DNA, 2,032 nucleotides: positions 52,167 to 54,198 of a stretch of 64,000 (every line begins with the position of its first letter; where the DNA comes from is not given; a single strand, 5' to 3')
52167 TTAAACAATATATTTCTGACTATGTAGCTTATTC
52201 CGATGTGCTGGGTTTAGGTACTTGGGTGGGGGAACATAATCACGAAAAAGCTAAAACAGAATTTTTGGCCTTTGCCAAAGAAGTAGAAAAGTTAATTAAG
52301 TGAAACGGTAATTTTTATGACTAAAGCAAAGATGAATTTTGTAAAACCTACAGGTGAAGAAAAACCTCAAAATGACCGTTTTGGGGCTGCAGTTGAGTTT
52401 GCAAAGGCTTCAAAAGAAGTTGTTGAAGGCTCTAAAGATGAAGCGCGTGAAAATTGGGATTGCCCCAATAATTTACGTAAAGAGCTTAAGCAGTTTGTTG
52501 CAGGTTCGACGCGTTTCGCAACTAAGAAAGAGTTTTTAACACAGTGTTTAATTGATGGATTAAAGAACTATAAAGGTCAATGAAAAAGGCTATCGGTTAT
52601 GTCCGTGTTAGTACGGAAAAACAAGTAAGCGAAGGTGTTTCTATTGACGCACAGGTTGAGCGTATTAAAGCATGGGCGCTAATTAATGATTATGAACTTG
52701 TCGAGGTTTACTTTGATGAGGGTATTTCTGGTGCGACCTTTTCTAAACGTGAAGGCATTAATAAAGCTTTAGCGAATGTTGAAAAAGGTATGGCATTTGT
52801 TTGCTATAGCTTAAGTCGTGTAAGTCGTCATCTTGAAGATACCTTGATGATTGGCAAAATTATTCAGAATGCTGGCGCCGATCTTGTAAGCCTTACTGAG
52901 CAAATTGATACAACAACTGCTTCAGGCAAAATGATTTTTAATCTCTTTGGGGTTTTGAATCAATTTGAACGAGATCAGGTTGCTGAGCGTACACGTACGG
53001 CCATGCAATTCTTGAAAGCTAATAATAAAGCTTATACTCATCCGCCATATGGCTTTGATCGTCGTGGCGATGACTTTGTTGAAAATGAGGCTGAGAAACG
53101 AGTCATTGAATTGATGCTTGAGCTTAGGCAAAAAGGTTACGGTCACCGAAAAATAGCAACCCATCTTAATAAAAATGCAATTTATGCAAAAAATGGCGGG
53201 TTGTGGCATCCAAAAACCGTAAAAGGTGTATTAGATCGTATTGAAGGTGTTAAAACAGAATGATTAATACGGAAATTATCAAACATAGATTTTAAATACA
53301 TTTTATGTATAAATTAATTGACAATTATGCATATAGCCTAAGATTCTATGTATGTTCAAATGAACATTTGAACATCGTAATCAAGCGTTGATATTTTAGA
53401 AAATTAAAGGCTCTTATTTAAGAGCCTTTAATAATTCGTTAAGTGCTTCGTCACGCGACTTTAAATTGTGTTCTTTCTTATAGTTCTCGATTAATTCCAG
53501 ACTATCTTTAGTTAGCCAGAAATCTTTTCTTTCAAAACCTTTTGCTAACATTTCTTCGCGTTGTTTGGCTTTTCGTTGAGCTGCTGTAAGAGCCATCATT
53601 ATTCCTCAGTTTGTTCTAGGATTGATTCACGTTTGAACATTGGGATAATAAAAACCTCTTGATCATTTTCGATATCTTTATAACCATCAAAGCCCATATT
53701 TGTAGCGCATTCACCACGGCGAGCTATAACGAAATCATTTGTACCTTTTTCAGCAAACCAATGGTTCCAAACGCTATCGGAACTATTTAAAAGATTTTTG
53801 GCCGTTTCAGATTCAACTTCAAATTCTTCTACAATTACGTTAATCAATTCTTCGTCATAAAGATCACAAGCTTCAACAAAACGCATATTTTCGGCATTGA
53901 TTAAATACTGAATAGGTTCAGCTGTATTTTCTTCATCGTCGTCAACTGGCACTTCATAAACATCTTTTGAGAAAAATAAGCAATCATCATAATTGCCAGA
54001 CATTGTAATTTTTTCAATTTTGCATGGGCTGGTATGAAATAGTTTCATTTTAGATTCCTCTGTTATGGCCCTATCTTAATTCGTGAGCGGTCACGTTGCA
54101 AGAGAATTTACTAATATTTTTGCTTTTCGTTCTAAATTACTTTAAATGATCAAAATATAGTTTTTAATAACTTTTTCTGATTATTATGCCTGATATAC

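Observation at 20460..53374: Ten dispersed arrays of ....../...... hexamers on a strict 8-bp register, each at the head of a transcription unit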

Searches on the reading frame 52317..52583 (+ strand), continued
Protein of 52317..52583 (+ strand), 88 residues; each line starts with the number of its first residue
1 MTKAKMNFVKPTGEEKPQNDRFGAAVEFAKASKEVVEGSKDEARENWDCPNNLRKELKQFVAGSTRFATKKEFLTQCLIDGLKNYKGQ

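Call 58: fold_search(model_id=the predicted structure, library=pdb)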
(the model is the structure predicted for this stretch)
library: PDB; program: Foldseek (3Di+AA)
matches with E <= 10: 2; with E <= 0.001: 0
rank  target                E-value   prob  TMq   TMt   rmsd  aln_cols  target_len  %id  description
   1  9mr4_i                4.0e+00  0.03  0.21  0.18  16.7       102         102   15  NAC: Ribosome nascent chain complex(Oxa1L) (released 2025-08-20)
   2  6vlz_q                1.0e+01  0.01  0.19  0.11  15.3        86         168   26  Structure of the human mitochondrial ribosome-EF-G1 complex (ClassI) (released 2020-08-05)

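Call 64: predict_structure(alignment_id=A3)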
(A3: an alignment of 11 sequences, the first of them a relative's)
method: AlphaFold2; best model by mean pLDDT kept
length: 160 residues; sequences in the alignment: 11
mean_pLDDT: 67.1   pTM: 0.50
mean pLDDT of the five models: 67.1, 66.3, 62.4, 60.6, 60.6
residues with pLDDT >= 90: 0; 70-90: 81; 50-70: 53; < 50: 26
segments of 3 or more residues with pLDDT < 50: 37-44, 49-52, 103-109
pLDDT, mean of each block of 10 residues (from residue 1): 56 55 55 49 47 62 80 81 82 81 48 63 76 76 82 81
secondary structure, 60 per line:
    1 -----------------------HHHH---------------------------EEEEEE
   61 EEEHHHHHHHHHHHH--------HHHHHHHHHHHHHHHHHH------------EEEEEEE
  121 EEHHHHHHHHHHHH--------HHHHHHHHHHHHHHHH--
elements in order: H24-27 E55-63 H64-75 H84-101 E114-122 H123-134 H143-158

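Call 67: fold_search(model_id=the predicted structure, library=pdb)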
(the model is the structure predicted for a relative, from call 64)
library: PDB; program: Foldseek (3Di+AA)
matches with E <= 10: 172; with E <= 0.001: 0
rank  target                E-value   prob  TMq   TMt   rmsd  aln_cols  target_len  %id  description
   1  9f0z_G                3.0e-03  1.00  0.47  0.65   2.7       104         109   13  CryoEM structure of the F plasmid relaxosome with truncated TraI1-863 in its TE mode, derived from the ss-27_+8ds+9_+1 (released 2025-06-04)
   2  9f0z_E                3.0e-03  1.00  0.48  0.67   7.7       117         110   14  CryoEM structure of the F plasmid relaxosome with truncated TraI1-863 in its TE mode, derived from the ss-27_+8ds+9_+1 (released 2025-06-04)
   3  9f0y_F                3.8e-03  1.00  0.49  0.63   2.9       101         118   14  CryoEM structure of the F plasmid relaxosome with TraI in its TE mode, derived from the ss-27_+8ds+9_+143-R Locally-re (released 2025-06-04)
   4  9f0x_E                4.0e-03  1.00  0.49  0.66   5.0       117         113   14  CryoEM structure of the F plasmid relaxosome in its pre-initiation state, derived from the ds-27_+143-R Locally-refine (released 2025-06-04)
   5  9f0x_F                8.2e-03  1.00  0.48  0.61   7.8       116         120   15  CryoEM structure of the F plasmid relaxosome in its pre-initiation state, derived from the ds-27_+143-R Locally-refine (released 2025-06-04)
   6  9f0y_E                8.7e-03  1.00  0.48  0.67   3.0       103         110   14  CryoEM structure of the F plasmid relaxosome with TraI in its TE mode, derived from the ss-27_+8ds+9_+143-R Locally-re (released 2025-06-04)
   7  9f11_G                1.3e-02  1.00  0.47  0.68   3.3       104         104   15  CryoEM structure of the F plasmid relaxosome with oriT DNA ss-27_+3ds+4_+143 and TraI its TE mode, derived from ss-27_ (released 2025-06-04)
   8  9f12_E                1.3e-02  1.00  0.48  0.66   7.5       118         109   14  CryoEM structure of the F plasmid relaxosome with oriT DNA ss-27_-3ds-2_+143 and TraI its TE mode, derived from ss-27_ (released 2025-06-04)
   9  9f10_E                1.5e-02  1.00  0.49  0.67   7.5       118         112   15  CryoEM structure of the F plasmid relaxosome with TraI in its TE mode, without accessory protein TraM. Derived from th (released 2025-06-04)
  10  9f0y_G                1.7e-02  1.00  0.48  0.69   2.8       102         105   14  CryoEM structure of the F plasmid relaxosome with TraI in its TE mode, derived from the ss-27_+8ds+9_+143-R Locally-re (released 2025-06-04)
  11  2rh3                  4.1e-01  0.18  0.23  0.28   8.5       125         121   10  Crystal structure of plasmid pTiC58 VirC2 (released 2008-10-14)
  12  6n8a_B                4.3e-01  0.15  0.21  0.19  12.0       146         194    9  Crystal structure of selenomethionine-containing AcaB from uropathogenic E. coli (released 2020-07-15)
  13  6n8a_A                4.6e-01  0.13  0.20  0.17  12.5       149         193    9  Crystal structure of selenomethionine-containing AcaB from uropathogenic E. coli (released 2020-07-15)
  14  8yi2_C                7.9e-01  0.09  0.21  0.09  17.2       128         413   11  Crystal structure of a BAHD acyltransferase Ep07g04469 (released 2025-03-05)
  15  6ta8_B                9.4e-01  0.11  0.21  0.09  15.3       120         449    9  Crystal structure of the epimerization domain from the third module of tyrocidine synthetase B, TycB3(E) (released 2020-11-18)
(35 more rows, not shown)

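Call 68: find_related_loci(query=A1, collection=metagenome_contigs, flank=6000)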
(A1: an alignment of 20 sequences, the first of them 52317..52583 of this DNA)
Query A1 (88 aa) in metagenome_contigs; peptide patterns used: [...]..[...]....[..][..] (x = any residue, [..] = any of these).
68 stretches matched a pattern; 3 encode a relative of the query (tblastn E <= 1e-3); 3 distinct loci.
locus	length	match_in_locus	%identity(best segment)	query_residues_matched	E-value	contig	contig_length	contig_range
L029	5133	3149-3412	43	2-88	4e-19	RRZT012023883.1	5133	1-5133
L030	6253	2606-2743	54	43-88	1e-17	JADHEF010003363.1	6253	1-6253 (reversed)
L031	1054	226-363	52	43-88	5e-14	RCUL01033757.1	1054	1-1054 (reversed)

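Call 95: search_protein_families(library=ncbifam, proteins=[window:52317-52583:+], max_evalue=0.01)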
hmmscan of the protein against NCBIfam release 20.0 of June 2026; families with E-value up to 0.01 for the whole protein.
window:52317-52583:+ (88 aa): 0 families

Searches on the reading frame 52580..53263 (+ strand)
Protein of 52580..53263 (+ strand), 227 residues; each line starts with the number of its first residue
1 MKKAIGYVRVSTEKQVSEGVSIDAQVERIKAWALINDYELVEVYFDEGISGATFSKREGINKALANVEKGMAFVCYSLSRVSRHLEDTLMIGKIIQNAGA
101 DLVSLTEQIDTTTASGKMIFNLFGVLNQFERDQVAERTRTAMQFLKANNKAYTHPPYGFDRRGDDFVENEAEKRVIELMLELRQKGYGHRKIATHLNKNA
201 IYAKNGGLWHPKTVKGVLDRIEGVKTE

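Call 7: search_protein_families(library=pfam, proteins=[window:52580-53263:+], max_evalue=0.01)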
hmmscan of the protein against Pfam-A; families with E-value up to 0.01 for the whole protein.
window:52580-53263:+ (227 aa): 2 families
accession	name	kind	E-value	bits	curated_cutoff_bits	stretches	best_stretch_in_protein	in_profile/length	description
PF00239.26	Resolvase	-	5.2e-37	127.6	23.3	1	4-150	1-144/145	Resolvase, N terminal domain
PF07508.19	Recombinase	-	5.3e-07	30.3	21.1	1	171-219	2-50/102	Recombinase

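Call 8: search_protein_families(library=phrogs, proteins=[window:52580-53263:+], max_evalue=0.01)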
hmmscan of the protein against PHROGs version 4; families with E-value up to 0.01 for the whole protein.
window:52580-53263:+ (227 aa): 2 families
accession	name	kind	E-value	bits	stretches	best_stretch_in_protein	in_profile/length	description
phrog_95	-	integration and excision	5.5e-63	214.6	1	1-219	87-309/651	integrase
phrog_125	-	DNA, RNA and nucleotide metabolism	4.8e-46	158.4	1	1-222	19-204/254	DNA invertase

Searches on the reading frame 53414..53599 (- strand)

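Call 7: search_protein_families(library=pfam, proteins=[window:53414-53599:-], max_evalue=0.01)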
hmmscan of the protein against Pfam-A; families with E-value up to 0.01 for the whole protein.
window:53414-53599:- (61 aa): 1 family
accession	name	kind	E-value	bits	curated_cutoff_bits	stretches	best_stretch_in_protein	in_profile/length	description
PF19562.4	DUF6084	-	0.0065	16.4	25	1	28-59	176-207/213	Family of unknown function (DUF6084)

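Call 8: search_protein_families(library=phrogs, proteins=[window:53414-53599:-], max_evalue=0.01)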
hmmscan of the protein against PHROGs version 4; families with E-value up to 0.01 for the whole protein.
window:53414-53599:- (61 aa): 2 families
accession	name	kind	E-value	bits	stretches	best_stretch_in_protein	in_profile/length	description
phrog_27670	-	unknown function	2.2e-29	102.1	1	2-61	1-60/60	-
phrog_536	-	transcription regulation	0.00098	20.3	1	2-55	2-55/115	transcriptional regulator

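Call 95: search_protein_families(library=ncbifam, proteins=[window:53414-53599:-], max_evalue=0.01)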
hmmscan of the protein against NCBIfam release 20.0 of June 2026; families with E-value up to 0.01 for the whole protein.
window:53414-53599:- (61 aa): 1 family
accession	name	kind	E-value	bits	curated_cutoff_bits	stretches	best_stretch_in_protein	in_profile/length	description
NF041430.1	UrfF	equivalog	0.0018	18.3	100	1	3-40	14-51/68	plasmid repression protein F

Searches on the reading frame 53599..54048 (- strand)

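Call 7: search_protein_families(library=pfam, proteins=[window:53599-54048:-], max_evalue=0.01)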
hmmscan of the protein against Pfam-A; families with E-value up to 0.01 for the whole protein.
window:53599-54048:- (149 aa): 0 families

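Call 8: search_protein_families(library=phrogs, proteins=[window:53599-54048:-], max_evalue=0.01)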
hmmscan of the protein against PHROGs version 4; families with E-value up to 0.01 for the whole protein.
window:53599-54048:- (149 aa): 1 family
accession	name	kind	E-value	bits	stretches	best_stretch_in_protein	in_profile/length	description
phrog_11282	-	unknown function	9e-29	101.7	1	1-144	1-155/156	-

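Call 95: search_protein_families(library=ncbifam, proteins=[window:53599-54048:-], max_evalue=0.01)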
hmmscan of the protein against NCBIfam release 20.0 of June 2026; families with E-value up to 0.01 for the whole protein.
window:53599-54048:- (149 aa): 1 family
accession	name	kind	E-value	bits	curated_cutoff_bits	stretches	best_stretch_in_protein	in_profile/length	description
NF052490.1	AcrIF11_anti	equivalog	3.5e-18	66.9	50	1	1-125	1-132/142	AcrIF11 family anti-CRISPR ADP-ribosyltransferase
